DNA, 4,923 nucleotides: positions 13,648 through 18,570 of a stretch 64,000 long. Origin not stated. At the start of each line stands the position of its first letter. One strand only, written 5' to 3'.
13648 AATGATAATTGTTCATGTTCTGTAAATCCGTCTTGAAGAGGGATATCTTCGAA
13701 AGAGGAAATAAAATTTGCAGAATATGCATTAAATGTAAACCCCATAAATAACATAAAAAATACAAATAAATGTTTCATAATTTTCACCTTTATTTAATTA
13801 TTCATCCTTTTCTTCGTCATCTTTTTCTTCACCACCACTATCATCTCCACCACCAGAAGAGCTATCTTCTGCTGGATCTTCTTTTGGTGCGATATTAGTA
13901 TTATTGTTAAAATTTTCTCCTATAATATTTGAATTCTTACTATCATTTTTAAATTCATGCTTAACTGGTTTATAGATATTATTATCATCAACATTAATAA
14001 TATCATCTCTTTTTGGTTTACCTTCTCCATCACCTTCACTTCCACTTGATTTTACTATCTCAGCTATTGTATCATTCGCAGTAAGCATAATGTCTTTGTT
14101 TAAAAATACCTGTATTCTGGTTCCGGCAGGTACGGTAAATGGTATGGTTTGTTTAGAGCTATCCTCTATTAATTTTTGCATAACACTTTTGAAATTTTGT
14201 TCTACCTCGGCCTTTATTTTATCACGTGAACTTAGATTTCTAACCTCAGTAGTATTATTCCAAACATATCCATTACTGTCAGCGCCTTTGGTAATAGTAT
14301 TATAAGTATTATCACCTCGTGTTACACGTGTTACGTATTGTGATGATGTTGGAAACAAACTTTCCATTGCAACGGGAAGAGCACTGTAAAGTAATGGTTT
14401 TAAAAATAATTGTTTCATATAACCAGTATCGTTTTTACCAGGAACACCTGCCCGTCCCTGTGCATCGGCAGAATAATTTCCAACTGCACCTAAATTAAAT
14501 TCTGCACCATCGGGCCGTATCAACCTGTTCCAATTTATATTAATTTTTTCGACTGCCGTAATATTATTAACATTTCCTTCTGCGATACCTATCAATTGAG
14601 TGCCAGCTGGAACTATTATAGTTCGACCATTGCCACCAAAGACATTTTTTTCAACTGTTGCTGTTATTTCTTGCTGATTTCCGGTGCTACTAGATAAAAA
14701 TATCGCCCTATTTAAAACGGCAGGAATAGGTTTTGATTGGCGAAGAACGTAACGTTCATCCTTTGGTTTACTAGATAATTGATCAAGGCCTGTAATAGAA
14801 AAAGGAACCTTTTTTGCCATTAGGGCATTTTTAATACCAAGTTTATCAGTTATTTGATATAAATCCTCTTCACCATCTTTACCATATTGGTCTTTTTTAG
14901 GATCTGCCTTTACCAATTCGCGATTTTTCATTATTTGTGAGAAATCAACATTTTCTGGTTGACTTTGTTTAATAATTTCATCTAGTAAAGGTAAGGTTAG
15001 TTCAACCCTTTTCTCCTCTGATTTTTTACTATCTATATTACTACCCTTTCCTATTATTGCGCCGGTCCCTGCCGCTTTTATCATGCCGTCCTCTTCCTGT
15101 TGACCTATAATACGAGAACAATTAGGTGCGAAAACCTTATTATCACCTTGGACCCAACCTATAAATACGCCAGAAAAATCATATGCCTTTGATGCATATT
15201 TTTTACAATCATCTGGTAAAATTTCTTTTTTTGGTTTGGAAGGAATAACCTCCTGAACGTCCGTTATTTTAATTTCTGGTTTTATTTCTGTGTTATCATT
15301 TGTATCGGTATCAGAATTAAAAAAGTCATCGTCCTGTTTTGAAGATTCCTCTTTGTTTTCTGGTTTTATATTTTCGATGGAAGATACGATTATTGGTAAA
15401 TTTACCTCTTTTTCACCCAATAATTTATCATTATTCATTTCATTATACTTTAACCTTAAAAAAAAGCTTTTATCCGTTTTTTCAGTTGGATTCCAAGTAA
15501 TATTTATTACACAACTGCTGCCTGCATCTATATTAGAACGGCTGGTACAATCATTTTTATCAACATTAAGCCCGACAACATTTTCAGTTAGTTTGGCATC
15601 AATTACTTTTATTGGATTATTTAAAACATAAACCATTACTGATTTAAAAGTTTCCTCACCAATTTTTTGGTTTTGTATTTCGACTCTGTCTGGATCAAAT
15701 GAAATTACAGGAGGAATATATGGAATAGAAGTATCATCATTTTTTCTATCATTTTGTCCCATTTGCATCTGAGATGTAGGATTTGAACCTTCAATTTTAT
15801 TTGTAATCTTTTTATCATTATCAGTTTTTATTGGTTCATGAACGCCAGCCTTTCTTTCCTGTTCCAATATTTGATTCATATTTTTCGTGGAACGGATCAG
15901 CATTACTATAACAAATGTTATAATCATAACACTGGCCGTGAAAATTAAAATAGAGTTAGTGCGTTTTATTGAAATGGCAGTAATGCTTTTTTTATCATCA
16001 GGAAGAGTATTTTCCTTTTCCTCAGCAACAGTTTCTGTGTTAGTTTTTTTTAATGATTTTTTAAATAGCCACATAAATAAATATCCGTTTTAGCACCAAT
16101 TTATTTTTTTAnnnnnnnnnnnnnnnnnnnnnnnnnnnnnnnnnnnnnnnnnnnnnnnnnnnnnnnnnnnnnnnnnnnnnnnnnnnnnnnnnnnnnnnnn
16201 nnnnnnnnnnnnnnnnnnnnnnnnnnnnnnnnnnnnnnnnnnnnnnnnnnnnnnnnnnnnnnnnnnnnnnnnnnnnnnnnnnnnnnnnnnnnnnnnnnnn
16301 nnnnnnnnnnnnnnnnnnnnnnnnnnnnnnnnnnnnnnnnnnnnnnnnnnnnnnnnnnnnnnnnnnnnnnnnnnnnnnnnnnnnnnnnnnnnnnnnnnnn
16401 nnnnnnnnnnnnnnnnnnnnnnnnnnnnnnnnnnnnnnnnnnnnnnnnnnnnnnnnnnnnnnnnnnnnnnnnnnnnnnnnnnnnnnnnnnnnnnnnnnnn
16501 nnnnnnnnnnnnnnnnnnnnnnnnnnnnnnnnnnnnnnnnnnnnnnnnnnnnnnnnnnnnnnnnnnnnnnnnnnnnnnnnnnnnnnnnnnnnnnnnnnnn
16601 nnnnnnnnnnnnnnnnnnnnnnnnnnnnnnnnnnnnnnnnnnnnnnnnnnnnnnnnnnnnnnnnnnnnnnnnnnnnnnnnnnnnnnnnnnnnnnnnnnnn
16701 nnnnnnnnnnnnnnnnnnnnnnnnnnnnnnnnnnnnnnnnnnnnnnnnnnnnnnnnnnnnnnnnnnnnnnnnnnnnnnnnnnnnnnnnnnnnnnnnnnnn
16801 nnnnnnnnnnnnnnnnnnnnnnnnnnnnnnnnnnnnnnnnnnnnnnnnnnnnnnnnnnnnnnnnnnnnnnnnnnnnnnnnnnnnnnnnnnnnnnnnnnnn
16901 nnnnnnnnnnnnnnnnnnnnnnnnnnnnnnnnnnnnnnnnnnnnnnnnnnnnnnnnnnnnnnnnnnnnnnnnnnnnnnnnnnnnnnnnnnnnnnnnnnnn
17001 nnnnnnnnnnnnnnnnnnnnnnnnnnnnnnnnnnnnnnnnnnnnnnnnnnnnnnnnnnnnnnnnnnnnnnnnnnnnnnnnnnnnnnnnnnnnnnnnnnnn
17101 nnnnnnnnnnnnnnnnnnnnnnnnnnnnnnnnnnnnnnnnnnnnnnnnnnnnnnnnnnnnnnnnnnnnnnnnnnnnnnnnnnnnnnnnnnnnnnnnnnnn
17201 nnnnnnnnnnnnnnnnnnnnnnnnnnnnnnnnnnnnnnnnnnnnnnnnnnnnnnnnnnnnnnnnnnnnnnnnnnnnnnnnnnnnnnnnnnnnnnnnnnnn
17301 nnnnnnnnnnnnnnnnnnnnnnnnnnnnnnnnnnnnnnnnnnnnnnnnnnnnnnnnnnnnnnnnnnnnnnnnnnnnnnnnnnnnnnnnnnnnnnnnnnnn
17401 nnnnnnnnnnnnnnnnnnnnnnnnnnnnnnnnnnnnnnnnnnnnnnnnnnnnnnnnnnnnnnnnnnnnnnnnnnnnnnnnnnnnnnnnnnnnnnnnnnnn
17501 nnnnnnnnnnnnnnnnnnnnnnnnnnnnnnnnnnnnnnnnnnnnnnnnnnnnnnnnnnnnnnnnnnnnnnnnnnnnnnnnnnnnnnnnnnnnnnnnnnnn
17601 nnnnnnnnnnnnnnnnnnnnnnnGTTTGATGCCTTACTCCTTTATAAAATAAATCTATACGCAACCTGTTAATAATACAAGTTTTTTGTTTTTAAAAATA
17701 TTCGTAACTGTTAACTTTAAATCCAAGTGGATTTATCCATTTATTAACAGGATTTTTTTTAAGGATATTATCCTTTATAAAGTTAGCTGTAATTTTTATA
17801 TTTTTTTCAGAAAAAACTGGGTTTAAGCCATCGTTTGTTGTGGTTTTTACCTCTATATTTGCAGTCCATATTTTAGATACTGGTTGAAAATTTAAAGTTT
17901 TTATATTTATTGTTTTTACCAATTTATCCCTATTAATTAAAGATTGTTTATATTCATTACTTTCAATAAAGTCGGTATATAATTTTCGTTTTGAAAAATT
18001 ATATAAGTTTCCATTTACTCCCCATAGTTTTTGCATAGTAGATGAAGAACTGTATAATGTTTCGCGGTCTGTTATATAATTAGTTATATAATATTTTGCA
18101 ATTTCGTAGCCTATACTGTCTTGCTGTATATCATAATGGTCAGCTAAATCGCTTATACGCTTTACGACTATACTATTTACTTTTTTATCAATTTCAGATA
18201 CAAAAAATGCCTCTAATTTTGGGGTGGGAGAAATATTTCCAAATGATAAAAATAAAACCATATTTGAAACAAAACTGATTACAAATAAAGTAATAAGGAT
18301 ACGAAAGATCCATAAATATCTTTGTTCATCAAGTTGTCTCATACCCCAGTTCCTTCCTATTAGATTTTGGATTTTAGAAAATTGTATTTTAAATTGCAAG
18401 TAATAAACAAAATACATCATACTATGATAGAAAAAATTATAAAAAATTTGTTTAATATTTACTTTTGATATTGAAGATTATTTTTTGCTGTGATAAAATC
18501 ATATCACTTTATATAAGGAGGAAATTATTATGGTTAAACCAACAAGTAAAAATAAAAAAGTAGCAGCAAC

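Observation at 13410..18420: Compact virB8-virB9-virB10 type IV secretion module with non-canonical domain additions, ending in a small secreted protein instead of virB11/virD4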

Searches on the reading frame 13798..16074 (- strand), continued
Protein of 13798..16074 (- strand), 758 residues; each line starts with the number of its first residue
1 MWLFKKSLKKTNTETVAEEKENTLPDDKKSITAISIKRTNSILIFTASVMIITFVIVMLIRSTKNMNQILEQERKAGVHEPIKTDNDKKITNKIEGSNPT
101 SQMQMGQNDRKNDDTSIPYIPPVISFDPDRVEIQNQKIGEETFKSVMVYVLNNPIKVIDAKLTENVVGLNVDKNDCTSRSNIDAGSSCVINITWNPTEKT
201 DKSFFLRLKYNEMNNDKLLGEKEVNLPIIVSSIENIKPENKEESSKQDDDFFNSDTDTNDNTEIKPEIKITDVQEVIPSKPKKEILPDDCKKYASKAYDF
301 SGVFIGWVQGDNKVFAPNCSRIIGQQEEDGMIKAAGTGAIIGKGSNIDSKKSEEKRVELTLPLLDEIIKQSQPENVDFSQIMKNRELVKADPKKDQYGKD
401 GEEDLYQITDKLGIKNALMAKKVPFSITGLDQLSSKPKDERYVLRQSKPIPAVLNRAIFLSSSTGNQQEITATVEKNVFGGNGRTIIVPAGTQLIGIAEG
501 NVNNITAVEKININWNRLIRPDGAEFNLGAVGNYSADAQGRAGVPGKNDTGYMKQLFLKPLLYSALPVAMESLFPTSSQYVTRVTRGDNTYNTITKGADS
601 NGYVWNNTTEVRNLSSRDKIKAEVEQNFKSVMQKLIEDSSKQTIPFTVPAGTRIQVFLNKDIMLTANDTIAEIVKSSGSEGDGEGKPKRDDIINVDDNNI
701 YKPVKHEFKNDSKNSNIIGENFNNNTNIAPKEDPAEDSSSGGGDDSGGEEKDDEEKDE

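Call 101: search_protein_families(library=pfam, proteins=[L032:57-1262:+, L032:1356-2507:+, L030:12788-13567:+, L030:13637-14548:+, L030:14587-15462:-, L030:16651-17520:-, L030:19611-20465:-, L033:714-1595:-, L033:1641-2285:-, L033:2282-2971:-], max_evalue=0.001)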
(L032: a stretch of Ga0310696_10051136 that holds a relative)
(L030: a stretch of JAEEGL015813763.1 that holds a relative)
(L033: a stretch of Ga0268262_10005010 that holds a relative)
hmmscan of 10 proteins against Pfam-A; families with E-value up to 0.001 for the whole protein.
L032:57-1262:+ (401 aa): 1 family
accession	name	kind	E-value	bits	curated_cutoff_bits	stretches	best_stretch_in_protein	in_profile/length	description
PF00873.25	ACR_tran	-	6.2e-51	173.6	28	1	15-376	670-1018/1021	AcrB/AcrD/AcrF family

L032:1356-2507:+ (383 aa): 0 families

L030:12788-13567:+ (259 aa): 3 families
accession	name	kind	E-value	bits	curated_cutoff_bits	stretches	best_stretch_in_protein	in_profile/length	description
PF00175.26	NAD_binding_1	-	1.1e-18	68.3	22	1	118-234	1-107/109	Oxidoreductase NAD-binding domain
PF00970.30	FAD_binding_6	-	1.8e-06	28.7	21.1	1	7-97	3-90/99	Oxidoreductase FAD-binding domain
PF08030.17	NAD_binding_6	-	2e-05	25.1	22.2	0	115-170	3-62/156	Ferric reductase NAD binding domain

L030:13637-14548:+ (303 aa): 4 families
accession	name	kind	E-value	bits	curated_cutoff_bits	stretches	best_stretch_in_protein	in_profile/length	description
PF00589.27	Phage_integrase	-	5.9e-45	153.6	27.1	1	110-283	1-169/172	Phage integrase family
PF02899.23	Phage_int_SAM_1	-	3.4e-21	75.8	22.3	1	5-89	1-83/83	Phage integrase, N-terminal SAM-like domain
PF13495.12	Phage_int_SAM_4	-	1.5e-10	41.8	27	1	6-87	3-80/85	Phage integrase, N-terminal SAM-like domain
PF13102.12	Phage_int_SAM_5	-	8.3e-05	23.3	22.3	1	11-95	8-92/98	Phage integrase SAM-like domain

L030:14587-15462:- (291 aa): 0 families

L030:16651-17520:- (289 aa): 2 families
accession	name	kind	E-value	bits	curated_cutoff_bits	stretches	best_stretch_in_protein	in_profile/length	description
PF00590.25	TP_methylase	-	2.6e-30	106.4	27.8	1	17-215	2-211/212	Tetrapyrrole (Corrin/Porphyrin) Methylases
PF23016.2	RsmI_C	-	0.00011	22.3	27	1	242-285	3-46/46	RsmI C-terminal HTH domain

L030:19611-20465:- (284 aa): 1 family
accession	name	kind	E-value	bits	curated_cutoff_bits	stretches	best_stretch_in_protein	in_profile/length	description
PF01148.25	CTP_transf_1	-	9.7e-53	180.1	24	1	16-277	3-263/264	Cytidylyltransferase family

L033:714-1595:- (293 aa): 0 families

L033:1641-2285:- (214 aa): 1 family
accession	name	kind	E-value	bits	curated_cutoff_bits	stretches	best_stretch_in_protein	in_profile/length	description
PF01148.25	CTP_transf_1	-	2.4e-45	155.9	24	1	59-212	106-262/264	Cytidylyltransferase family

L033:2282-2971:- (229 aa): 1 family
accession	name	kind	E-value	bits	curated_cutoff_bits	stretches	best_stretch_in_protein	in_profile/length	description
PF01255.24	Prenyltransf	-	1.3e-74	250.9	27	1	11-228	1-219/219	Putative undecaprenyl diphosphate synthase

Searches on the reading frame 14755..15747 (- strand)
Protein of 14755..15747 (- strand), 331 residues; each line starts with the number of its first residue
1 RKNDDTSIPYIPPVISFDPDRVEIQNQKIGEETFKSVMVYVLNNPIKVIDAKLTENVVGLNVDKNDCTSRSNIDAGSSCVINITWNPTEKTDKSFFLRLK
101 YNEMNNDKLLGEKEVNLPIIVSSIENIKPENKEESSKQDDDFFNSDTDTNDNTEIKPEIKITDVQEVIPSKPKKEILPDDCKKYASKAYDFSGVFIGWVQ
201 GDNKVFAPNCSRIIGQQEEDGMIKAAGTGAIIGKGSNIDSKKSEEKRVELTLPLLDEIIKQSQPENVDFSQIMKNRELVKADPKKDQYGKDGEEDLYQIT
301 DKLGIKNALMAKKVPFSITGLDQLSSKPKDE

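Call 60: predict_structure(alignment_id=A4)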
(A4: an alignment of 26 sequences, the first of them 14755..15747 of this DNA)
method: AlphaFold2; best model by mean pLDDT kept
length: 331 residues; sequences in the alignment: 26
mean_pLDDT: 71.6   pTM: 0.39
mean pLDDT of the five models: 71.6, 71.1, 70.7, 70.3, 69.2
residues with pLDDT >= 90: 108; 70-90: 68; 50-70: 90; < 50: 65
segments of 3 or more residues with pLDDT < 50: 1-5, 130-174, 287-290, 315-317
pLDDT, mean of each block of 10 residues (from residue 1): 53 94 93 95 95 93 94 94 95 96 89 96 76 35 35 34 34 51 76 85 85 85 84 73 61 58 57 69 51 53 66 55 57 42
secondary structure, 60 per line:
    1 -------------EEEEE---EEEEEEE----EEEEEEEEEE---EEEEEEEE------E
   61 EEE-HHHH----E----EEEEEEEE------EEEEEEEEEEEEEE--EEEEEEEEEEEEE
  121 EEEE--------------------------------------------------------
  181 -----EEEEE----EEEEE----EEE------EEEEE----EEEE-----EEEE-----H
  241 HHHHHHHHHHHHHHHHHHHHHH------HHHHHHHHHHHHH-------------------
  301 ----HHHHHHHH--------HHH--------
elements in order: E14-18 E22-28 E33-42 E46-53 E60-63 H65-68 E78-85 E92-105 E108-124 E186-190 E195-199 E204-206 E213-217 E222-225 E231-234 H240-262 H269-281 H305-312
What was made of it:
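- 13798..16074 (-): virB10, 758 aa. Parts in order: conserved cytoplasmic tail; TM helix (residues ~41-63); ASH/PapD-like Ig domain (119-234; 15373-15720); acidic disordered linker; small Cys-containing beta domain (285-349; 15028-15222); TrbI/VirB10 barrel with antenna helices (444-663; 14086-14745); variable acidic tail. AlphaFold2 of residues 110-440: Ig domain pLDDT ~94, middle domain ~85 (call 60).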

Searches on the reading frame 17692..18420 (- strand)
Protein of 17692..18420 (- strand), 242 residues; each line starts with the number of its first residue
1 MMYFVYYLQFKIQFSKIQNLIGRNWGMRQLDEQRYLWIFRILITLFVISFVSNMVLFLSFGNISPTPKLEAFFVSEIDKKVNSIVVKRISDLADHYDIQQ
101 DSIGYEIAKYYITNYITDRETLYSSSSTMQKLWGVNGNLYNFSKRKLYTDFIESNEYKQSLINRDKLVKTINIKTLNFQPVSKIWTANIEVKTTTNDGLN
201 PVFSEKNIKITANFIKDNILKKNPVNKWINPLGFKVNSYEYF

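Call 3: search_protein_families(library=pfam, proteins=[window:17692-18420:-], max_evalue=0.1)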
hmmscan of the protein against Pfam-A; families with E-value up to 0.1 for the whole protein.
window:17692-18420:- (242 aa): 1 family
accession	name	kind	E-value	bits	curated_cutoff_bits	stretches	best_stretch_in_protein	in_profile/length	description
PF04335.19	VirB8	-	1.4e-10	41.8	23.2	1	45-240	23-209/213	VirB8 protein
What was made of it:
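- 17692..18420 (-): virB8. The longest ORF is 242 aa. The probable true start is the ATG at 18342, giving 216 aa. It is a bitopic inner-membrane protein with an NPLG motif. Pfam PF04335, E=1.4e-10 (call 3).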

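Call 4: search_protein_families(library=ncbifam, proteins=[window:17692-18420:-], max_evalue=0.1)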
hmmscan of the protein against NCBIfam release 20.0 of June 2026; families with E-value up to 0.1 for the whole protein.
window:17692-18420:- (242 aa): 0 families

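Call 7: list_cluster_members(proteins=[window:17692-18420:-, window:16112-17623:-, window:13798-16074:-, window:13410-13787:-, window:10337-11875:+, window:11919-13361:+])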
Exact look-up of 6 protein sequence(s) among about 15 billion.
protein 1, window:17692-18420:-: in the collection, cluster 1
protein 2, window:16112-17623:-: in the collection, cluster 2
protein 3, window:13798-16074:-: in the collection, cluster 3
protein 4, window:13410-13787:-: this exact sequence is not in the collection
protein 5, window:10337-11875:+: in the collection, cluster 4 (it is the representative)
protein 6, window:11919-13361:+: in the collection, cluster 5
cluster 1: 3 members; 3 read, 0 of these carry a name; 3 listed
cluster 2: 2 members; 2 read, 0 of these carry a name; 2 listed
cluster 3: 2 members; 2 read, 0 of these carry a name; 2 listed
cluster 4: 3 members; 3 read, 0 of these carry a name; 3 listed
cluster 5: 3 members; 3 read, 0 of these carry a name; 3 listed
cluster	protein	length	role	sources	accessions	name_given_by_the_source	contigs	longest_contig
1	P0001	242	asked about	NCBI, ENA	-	-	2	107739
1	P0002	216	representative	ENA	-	-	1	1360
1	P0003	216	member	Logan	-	-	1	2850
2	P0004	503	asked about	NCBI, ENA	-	-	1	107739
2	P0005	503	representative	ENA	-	-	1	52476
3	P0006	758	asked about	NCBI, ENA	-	-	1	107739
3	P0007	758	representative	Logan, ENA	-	-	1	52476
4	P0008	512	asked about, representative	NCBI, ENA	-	-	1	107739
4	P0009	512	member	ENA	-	-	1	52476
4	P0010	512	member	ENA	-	-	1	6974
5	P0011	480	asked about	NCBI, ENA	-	-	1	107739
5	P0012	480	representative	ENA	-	-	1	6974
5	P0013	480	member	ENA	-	-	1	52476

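Call 47: search_solved_structures(query=window:17692-18420:-, max_evalue=1)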
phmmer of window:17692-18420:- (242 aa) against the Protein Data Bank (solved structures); distinct sequences matched with E-value up to 1: 2.
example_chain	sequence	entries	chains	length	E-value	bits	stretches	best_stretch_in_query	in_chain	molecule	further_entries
5i97_A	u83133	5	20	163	0.013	18.4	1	99-240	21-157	Conjugal transfer protein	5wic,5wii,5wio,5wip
7eyd_A1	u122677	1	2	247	0.085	15.8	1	147-209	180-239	Phycobilisome rod-core linker polypeptide CpcG2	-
